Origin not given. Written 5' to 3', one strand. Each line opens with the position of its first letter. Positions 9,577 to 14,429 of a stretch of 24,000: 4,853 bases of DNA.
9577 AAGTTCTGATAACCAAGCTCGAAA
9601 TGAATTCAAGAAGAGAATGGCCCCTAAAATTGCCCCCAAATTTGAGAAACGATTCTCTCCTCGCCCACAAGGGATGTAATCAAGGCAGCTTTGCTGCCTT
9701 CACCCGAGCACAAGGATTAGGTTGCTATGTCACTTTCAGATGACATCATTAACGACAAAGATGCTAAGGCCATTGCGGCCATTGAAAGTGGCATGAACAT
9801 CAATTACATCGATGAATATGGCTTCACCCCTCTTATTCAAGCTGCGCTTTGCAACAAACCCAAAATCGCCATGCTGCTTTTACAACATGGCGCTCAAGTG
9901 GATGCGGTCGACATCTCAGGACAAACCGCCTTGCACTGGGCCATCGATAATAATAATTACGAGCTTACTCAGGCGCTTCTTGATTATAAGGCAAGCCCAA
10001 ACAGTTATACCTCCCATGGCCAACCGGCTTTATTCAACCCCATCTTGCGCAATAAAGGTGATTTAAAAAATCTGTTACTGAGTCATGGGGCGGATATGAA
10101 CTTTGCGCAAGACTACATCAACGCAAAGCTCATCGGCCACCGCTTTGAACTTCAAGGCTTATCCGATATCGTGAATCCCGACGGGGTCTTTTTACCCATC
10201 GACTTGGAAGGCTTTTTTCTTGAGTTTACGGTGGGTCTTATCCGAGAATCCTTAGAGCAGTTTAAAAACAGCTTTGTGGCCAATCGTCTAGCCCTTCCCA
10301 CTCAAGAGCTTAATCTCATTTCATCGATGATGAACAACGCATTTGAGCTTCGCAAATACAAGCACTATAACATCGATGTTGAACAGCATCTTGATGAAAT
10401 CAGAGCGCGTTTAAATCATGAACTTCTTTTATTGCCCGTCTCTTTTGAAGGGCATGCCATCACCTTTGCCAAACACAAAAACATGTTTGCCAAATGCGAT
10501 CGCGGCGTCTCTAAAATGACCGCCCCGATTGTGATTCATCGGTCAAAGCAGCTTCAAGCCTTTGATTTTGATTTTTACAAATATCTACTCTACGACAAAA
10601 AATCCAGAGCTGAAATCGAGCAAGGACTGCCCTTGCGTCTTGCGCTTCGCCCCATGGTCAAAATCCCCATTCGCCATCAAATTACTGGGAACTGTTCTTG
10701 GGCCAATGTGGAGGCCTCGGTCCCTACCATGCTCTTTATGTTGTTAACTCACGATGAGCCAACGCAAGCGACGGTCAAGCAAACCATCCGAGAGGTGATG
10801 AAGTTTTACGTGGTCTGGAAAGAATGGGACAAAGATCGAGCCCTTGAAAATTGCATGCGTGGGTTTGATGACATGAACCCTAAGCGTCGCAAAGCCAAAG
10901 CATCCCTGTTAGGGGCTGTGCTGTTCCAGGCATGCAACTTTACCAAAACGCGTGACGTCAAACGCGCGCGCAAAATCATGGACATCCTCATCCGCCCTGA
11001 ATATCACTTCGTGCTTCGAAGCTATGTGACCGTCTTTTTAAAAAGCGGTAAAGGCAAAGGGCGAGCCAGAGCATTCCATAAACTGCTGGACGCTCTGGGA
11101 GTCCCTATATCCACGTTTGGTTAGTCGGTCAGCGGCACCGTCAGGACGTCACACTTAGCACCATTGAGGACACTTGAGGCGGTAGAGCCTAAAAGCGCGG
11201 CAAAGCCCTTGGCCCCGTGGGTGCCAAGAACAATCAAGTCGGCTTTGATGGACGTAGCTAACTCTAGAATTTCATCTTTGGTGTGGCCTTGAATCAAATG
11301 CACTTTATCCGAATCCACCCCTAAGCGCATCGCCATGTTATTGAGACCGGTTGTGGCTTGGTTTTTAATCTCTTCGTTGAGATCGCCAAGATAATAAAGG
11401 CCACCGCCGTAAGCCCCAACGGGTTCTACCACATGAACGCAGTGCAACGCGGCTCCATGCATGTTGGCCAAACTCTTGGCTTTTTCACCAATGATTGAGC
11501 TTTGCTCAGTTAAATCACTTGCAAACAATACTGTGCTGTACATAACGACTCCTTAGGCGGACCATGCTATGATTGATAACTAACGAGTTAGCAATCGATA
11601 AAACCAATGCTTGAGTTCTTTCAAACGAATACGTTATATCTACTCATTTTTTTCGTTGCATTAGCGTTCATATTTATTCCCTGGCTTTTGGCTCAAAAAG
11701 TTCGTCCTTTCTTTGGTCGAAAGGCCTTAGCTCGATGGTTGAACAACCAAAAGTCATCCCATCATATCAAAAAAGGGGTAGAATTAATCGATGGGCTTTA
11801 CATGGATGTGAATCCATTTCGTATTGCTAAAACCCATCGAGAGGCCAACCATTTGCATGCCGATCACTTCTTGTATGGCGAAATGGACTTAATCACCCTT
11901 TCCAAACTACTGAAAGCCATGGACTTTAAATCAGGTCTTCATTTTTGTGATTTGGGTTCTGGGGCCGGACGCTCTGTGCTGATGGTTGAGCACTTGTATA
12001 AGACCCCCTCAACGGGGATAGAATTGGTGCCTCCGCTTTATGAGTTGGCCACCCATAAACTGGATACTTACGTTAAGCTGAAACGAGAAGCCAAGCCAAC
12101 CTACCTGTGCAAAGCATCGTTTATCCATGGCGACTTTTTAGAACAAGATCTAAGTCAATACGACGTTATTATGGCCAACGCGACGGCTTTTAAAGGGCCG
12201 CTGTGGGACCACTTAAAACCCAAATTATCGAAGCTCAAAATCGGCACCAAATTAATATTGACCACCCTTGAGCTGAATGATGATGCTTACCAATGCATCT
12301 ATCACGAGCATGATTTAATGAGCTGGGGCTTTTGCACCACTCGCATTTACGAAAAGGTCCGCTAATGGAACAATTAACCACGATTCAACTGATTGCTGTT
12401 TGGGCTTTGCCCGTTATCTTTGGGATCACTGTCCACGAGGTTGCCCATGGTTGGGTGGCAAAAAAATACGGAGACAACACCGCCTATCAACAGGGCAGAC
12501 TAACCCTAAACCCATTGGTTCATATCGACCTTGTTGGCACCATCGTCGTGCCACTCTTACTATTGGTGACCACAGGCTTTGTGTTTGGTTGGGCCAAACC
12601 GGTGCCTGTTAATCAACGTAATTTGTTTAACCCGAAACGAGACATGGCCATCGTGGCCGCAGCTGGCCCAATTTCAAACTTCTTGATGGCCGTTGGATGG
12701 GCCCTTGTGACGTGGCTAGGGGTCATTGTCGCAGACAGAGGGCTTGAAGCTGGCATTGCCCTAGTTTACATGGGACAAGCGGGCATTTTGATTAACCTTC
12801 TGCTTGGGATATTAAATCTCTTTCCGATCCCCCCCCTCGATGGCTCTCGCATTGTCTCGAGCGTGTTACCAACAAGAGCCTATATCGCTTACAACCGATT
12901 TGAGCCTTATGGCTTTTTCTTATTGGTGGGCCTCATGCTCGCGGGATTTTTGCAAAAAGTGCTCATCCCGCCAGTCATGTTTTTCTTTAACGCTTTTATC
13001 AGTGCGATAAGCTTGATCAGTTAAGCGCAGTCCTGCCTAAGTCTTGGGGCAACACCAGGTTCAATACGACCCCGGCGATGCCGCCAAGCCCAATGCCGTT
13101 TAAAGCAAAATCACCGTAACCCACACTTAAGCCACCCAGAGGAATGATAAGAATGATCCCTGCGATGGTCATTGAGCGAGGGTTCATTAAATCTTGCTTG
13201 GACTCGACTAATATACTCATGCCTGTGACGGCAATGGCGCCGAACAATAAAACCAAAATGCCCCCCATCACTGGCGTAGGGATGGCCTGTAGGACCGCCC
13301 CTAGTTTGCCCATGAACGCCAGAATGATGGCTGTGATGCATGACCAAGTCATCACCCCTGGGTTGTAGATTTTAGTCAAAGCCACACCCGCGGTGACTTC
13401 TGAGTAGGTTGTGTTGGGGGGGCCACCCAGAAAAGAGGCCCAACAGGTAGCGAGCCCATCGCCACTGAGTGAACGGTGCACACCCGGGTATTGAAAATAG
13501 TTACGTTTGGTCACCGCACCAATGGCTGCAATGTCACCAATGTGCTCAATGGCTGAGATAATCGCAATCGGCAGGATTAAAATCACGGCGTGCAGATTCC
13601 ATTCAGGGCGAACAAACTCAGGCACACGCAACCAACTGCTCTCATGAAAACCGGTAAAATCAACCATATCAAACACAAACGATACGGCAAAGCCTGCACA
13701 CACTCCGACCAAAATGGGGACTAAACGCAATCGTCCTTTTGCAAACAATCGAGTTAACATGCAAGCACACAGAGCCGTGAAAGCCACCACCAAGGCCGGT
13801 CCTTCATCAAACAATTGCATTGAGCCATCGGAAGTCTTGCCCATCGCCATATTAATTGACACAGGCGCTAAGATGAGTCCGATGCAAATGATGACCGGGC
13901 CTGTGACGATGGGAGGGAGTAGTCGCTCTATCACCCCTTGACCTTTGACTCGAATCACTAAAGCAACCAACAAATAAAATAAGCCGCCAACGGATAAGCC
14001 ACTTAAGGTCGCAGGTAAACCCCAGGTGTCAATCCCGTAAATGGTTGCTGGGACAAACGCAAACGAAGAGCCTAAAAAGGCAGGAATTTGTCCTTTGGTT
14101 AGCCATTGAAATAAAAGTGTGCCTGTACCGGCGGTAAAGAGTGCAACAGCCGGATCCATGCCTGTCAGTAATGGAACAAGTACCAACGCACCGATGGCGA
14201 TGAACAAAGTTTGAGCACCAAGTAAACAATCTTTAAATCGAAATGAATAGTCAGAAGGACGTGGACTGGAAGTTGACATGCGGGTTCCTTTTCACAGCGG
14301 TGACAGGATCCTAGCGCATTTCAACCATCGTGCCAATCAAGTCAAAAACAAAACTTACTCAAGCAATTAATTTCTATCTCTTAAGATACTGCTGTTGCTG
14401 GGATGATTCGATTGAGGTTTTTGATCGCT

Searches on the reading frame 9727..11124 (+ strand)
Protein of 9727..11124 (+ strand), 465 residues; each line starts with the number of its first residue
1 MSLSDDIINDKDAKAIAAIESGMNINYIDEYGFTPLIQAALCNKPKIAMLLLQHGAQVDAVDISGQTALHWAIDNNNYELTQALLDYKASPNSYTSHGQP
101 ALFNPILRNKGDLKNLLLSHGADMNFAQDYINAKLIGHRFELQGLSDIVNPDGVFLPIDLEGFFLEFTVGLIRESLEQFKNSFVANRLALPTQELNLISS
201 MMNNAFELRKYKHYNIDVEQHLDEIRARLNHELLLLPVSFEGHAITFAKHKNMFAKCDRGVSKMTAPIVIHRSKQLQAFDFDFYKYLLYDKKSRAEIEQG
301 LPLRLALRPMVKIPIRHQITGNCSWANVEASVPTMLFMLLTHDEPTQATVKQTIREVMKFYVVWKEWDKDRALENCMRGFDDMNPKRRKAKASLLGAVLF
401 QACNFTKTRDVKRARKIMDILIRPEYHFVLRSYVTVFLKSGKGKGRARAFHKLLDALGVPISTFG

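Call 14: search_protein_families(library=pfam, proteins=[window:9727-11124:+], max_evalue=0.001)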
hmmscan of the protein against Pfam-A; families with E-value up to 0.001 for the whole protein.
window:9727-11124:+ (465 aa): 5 families
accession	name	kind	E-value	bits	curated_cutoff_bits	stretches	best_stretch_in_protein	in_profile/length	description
PF00023.36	Ank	-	3.8e-15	55.6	21.1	2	65-93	2-30/33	Ankyrin repeat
PF12796.13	Ank_2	-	5.5e-15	56.1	27.3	2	61-125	25-87/90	Ankyrin repeats (3 copies)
PF13637.12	Ank_4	-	4.6e-13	49.4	22.7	1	46-85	11-50/50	Ankyrin repeats (many copies)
PF13857.12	Ank_5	-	9.3e-12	45.5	27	2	51-99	1-50/56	Ankyrin repeats (many copies)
PF13606.12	Ank_3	-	1.6e-11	43.6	22.3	1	65-92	2-29/30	Ankyrin repeat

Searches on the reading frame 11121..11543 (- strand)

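Call 14: search_protein_families(library=pfam, proteins=[window:11121-11543:-], max_evalue=0.001)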
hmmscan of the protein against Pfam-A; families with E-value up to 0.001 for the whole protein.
window:11121-11543:- (140 aa): 1 family
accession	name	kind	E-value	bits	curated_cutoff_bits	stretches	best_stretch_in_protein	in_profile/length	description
PF00582.32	Usp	-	2.9e-27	96.4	24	1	1-137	1-141/141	Universal stress protein family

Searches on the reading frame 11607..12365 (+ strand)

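Call 14: search_protein_families(library=pfam, proteins=[window:11607-12365:+], max_evalue=0.001)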
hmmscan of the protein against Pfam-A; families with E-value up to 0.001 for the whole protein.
window:11607-12365:+ (252 aa): 1 family
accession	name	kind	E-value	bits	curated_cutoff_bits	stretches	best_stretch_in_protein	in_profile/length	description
PF08123.19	DOT1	-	2.7e-17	63.4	23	1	87-229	20-166/205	Histone methylation protein DOT1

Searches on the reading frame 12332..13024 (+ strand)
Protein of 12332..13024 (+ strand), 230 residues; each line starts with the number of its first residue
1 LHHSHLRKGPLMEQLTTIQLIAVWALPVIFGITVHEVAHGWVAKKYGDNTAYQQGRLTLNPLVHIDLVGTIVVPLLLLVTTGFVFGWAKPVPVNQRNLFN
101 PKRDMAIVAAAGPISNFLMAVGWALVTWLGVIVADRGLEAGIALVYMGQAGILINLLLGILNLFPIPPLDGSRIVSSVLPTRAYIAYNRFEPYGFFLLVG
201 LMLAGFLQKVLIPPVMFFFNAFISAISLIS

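Call 14: search_protein_families(library=pfam, proteins=[window:12332-13024:+], max_evalue=0.001)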
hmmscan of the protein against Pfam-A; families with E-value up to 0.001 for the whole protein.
window:12332-13024:+ (230 aa): 1 family
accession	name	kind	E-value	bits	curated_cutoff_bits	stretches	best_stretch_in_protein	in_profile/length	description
PF02163.28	Peptidase_M50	-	1.4e-13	51.2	27.2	2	144-203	159-219/221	Peptidase family M50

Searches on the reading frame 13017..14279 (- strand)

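Call 14: search_protein_families(library=pfam, proteins=[window:13017-14279:-], max_evalue=0.001)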
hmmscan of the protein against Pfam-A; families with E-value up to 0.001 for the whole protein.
window:13017-14279:- (420 aa): 1 family
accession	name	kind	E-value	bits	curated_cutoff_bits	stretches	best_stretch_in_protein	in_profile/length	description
PF00860.26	Xan_ur_permease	-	6e-85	285.7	27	1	18-383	4-383/389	Permease family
